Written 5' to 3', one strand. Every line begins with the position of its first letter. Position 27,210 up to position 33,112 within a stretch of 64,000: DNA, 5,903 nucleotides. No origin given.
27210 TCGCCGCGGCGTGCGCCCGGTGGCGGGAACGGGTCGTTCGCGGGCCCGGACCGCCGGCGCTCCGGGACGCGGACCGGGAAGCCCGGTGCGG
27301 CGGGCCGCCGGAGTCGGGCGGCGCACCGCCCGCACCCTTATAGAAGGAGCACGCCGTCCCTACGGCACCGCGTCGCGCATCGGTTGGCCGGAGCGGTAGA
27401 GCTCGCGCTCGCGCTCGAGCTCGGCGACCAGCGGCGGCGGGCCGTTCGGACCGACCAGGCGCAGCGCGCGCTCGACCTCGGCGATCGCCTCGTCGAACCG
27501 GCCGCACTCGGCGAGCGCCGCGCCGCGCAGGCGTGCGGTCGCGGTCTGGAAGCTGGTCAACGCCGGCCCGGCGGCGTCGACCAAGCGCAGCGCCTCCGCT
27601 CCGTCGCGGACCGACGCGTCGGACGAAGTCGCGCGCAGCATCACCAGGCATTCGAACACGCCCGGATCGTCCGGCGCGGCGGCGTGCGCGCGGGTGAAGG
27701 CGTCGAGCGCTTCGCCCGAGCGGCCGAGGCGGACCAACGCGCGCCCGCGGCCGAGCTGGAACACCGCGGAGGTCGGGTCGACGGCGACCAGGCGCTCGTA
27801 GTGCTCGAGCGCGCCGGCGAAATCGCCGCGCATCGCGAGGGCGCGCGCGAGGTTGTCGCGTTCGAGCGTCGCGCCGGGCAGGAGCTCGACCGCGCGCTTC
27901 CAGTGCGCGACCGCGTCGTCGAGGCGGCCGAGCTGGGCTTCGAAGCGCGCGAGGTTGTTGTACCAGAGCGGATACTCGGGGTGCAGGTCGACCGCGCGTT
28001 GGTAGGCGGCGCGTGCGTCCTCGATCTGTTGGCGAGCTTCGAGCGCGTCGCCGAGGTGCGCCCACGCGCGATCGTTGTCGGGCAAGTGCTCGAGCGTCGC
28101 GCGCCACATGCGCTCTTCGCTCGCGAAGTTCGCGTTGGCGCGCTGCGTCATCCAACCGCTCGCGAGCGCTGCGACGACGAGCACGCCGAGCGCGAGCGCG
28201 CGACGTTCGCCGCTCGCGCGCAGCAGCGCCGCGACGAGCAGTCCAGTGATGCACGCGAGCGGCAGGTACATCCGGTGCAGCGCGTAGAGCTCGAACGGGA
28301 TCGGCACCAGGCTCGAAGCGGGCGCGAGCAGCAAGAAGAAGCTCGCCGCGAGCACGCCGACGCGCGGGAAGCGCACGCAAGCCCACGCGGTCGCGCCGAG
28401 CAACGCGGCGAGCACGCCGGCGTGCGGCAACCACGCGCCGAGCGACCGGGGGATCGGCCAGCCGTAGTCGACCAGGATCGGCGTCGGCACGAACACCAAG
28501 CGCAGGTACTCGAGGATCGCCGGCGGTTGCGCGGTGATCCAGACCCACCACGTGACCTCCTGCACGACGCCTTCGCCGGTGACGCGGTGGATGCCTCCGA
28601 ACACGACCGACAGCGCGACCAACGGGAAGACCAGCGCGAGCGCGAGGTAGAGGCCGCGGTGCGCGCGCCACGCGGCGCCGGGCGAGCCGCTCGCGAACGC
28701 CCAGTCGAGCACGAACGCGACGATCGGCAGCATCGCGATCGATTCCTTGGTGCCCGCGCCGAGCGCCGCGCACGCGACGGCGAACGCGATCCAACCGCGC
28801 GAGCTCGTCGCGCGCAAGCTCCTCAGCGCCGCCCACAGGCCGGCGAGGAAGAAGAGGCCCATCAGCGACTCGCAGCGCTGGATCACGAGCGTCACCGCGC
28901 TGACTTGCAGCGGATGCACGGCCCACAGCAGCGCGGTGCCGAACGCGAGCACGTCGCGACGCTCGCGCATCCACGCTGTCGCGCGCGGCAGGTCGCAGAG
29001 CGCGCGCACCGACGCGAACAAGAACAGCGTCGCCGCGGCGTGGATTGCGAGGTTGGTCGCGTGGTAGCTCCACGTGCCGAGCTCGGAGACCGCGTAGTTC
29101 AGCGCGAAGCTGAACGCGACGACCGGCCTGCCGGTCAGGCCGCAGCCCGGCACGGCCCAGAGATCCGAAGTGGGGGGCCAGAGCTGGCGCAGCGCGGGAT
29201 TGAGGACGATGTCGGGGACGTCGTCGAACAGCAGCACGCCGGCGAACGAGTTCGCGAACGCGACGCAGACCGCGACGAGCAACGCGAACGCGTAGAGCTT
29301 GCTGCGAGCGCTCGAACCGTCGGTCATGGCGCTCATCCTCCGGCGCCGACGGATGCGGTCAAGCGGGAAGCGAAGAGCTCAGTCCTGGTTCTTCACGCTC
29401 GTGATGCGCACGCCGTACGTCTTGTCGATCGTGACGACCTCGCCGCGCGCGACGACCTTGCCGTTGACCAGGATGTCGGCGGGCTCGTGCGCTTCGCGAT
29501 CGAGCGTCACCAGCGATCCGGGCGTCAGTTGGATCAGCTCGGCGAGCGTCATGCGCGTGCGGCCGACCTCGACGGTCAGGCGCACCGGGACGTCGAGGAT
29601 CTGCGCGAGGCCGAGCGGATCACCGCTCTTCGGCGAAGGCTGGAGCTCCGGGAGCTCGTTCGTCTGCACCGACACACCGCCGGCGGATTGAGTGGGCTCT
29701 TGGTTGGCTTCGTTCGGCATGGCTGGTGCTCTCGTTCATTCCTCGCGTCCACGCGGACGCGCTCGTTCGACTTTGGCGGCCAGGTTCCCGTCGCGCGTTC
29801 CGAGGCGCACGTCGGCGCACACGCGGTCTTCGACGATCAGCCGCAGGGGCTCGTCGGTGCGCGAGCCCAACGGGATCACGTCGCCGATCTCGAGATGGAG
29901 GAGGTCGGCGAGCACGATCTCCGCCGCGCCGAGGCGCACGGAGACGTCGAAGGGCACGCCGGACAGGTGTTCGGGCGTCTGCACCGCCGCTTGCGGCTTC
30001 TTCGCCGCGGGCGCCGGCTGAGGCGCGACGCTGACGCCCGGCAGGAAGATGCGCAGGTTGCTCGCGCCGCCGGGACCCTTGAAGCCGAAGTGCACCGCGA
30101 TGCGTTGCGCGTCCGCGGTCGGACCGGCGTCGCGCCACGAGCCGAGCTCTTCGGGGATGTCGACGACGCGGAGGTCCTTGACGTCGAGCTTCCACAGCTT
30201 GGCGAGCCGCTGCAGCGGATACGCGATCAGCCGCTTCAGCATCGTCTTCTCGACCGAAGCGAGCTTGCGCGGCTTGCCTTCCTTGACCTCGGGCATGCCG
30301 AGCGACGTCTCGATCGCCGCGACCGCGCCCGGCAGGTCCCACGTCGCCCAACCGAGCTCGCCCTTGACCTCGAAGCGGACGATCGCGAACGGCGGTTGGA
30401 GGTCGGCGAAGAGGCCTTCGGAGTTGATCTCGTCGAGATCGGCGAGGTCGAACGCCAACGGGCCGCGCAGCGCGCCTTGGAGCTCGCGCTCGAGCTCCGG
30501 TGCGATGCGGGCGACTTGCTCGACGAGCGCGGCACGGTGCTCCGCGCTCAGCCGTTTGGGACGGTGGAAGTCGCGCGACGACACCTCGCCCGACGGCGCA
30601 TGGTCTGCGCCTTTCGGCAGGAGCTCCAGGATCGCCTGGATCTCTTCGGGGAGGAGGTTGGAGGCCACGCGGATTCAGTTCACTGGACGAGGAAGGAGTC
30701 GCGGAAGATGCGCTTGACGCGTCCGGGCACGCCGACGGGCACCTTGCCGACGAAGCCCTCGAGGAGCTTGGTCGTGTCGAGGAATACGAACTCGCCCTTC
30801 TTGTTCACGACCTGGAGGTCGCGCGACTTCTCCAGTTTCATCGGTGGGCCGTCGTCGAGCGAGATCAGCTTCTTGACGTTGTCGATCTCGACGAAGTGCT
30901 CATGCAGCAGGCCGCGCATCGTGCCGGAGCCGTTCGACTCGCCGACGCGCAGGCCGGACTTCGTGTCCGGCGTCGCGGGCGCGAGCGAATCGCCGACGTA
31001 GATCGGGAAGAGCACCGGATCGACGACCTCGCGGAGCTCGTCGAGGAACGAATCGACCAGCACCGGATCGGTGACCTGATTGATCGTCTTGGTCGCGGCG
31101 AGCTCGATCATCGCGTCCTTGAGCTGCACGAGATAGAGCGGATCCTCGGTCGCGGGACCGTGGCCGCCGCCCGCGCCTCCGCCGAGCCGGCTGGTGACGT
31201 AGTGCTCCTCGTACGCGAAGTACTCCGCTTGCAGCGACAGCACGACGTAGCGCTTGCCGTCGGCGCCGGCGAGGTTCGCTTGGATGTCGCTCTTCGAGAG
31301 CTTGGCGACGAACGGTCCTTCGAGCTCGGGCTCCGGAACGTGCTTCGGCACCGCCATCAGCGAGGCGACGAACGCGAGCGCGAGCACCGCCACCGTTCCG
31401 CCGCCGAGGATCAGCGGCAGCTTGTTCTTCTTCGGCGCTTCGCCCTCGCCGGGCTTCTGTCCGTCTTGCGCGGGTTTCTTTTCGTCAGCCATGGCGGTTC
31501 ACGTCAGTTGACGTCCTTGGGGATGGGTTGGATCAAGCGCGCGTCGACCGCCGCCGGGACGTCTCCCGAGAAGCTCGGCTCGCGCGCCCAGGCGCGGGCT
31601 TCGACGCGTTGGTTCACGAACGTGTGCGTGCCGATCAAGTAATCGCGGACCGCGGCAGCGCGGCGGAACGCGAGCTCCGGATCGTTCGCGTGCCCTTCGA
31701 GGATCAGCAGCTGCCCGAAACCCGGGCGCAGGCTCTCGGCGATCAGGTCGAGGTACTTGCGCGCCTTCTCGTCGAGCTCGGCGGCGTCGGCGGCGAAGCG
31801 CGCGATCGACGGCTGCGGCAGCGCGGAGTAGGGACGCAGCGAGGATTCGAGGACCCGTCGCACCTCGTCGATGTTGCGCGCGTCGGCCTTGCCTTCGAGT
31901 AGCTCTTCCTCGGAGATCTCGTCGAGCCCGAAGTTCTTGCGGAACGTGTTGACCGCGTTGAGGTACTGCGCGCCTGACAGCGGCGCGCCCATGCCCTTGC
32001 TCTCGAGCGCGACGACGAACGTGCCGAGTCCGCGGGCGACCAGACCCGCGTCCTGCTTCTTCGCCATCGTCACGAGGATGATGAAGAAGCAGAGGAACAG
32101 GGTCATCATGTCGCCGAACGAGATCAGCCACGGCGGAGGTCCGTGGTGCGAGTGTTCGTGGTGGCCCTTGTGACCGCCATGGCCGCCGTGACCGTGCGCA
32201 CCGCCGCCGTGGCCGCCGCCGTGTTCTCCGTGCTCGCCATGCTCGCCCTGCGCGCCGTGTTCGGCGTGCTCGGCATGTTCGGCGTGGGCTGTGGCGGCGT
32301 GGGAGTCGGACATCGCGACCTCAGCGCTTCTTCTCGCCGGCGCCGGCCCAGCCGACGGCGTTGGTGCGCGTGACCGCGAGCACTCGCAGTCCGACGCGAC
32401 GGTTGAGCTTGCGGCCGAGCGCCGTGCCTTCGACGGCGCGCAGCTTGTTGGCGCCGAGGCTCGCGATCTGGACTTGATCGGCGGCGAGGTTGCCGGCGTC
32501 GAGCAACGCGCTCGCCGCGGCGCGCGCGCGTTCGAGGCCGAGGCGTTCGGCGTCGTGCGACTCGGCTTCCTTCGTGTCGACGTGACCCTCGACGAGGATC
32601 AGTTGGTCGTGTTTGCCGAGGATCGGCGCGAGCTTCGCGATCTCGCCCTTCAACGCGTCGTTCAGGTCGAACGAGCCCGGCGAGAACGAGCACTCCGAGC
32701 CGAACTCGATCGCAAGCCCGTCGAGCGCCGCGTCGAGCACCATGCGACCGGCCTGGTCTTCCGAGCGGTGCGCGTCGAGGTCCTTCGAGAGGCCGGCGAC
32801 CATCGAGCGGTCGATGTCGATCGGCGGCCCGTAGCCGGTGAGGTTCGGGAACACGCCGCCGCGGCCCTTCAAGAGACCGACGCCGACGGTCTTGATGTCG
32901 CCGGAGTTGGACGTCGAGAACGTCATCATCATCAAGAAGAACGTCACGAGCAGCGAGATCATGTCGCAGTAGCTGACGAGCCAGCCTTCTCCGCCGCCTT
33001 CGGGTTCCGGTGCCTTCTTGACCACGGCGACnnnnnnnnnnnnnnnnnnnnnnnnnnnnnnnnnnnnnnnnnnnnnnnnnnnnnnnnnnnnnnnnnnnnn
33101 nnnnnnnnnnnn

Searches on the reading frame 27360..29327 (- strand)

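Call 21: search_protein_families(library=pfam, proteins=[window:27360-29327:-], max_evalue=0.01)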
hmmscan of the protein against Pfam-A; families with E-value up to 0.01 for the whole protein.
window:27360-29327:- (655 aa): 19 families
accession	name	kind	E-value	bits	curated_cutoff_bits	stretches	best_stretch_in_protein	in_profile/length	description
PF07719.23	TPR_2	-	4.4e-26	89.2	27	3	420-452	2-34/34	Tetratricopeptide repeat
PF13428.12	TPR_14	-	1.2e-24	84.7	23.5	3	420-461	2-43/44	Tetratricopeptide repeat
PF00515.34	TPR_1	-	9.7e-22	76.3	27.8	2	420-452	2-34/34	Tetratricopeptide repeat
PF13414.12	TPR_11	-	1.1e-19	70.3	26.8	2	426-460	1-35/42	TPR repeat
PF13432.12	TPR_16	-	3.7e-18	66.1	32.7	3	425-486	3-64/65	Tetratricopeptide repeat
PF13424.12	TPR_12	-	2e-15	57.2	30.1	3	455-516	5-74/77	Tetratricopeptide repeat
PF14559.12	TPR_19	-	2.9e-15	56.8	25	3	498-555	2-59/68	Tetratricopeptide repeat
PF13431.12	TPR_17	-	2.4e-14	52.7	24.4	1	441-473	1-33/34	Tetratricopeptide repeat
PF13181.12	TPR_8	-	1.1e-11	44.4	25.7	0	420-451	2-33/34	Tetratricopeptide repeat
PF23914.1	TPR_CcmH_CycH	-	4.8e-11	43.2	42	1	409-451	40-82/158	Cytochrome c-type biogenesis protein H TPR domain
PF13371.12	TPR_9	-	3.3e-09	37.1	35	1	498-555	6-63/73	Tetratricopeptide repeat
PF13174.12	TPR_6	-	1e-08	35.7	26.3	0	424-451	5-32/33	Tetratricopeptide repeat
PF13374.12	TPR_10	-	1.3e-07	31.8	27.5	1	456-482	5-31/42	Tetratricopeptide repeat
PF09976.15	TPR_21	-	3.3e-07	30.7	25.5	0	575-628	128-179/193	Tetratricopeptide repeat-like domain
PF13176.12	TPR_7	-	5.3e-07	29.7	27.9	0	491-519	3-33/36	Tetratricopeptide repeat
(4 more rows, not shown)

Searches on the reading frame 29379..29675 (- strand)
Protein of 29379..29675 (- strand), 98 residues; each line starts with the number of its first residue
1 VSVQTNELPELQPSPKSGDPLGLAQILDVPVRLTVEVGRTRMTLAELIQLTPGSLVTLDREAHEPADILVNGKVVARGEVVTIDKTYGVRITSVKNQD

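Call 9: search_protein_families(library=pfam, proteins=[window:29379-29675:-], max_evalue=0.01)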
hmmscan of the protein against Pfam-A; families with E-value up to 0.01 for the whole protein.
window:29379-29675:- (98 aa): 1 family
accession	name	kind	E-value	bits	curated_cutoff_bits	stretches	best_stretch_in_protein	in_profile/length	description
PF01052.25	FliMN_C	-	3.3e-25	88.2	23.8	1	25-94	2-71/73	Type III flagellar switch regulator (C-ring) FliN C-term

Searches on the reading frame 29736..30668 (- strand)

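Call 9: search_protein_families(library=pfam, proteins=[window:29736-30668:-], max_evalue=0.01)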
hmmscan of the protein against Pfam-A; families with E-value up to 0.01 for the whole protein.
window:29736-30668:- (310 aa): 1 family
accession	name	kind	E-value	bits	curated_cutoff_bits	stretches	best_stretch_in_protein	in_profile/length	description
PF01052.25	FliMN_C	-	2.9e-17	62.8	23.8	1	234-302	2-70/73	Type III flagellar switch regulator (C-ring) FliN C-term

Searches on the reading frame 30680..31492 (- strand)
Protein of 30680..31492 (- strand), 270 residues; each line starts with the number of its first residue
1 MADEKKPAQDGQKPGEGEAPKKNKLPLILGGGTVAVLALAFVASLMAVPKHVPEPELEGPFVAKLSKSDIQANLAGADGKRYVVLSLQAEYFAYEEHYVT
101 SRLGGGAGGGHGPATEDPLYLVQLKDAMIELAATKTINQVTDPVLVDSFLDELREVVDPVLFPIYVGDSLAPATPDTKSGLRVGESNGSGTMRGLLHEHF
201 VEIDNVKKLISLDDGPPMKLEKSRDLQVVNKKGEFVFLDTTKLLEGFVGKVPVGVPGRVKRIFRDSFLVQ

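Call 9: search_protein_families(library=pfam, proteins=[window:30680-31492:-], max_evalue=0.01)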
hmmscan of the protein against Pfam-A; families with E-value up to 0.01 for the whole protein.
window:30680-31492:- (270 aa): 1 family
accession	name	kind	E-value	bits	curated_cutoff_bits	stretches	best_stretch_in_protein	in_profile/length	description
PF03748.19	FliL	-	0.0003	21.7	24.6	1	70-161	8-82/103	Flagellar basal body-associated protein FliL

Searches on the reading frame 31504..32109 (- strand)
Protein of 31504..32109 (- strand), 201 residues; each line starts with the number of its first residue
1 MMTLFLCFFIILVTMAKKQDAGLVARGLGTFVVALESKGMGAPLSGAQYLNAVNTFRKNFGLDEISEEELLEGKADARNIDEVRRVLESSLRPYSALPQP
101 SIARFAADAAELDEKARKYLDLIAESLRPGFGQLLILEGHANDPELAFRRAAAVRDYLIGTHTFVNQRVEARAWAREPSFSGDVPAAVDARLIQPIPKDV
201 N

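Call 9: search_protein_families(library=pfam, proteins=[window:31504-32109:-], max_evalue=0.01)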
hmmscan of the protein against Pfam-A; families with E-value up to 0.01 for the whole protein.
window:31504-32109:- (201 aa): 1 family
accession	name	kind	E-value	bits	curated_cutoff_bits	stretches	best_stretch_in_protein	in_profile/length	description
PF00691.25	OmpA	-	1.4e-06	29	27.2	1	105-180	2-85/98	OmpA family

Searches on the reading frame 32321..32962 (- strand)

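Call 9: search_protein_families(library=pfam, proteins=[window:32321-32962:-], max_evalue=0.01)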
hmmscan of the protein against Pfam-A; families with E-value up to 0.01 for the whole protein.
window:32321-32962:- (213 aa): 1 family
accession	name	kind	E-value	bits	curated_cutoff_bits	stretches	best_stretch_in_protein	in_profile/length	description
PF00691.25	OmpA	-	8.1e-11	42.6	27.2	1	93-188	2-98/98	OmpA family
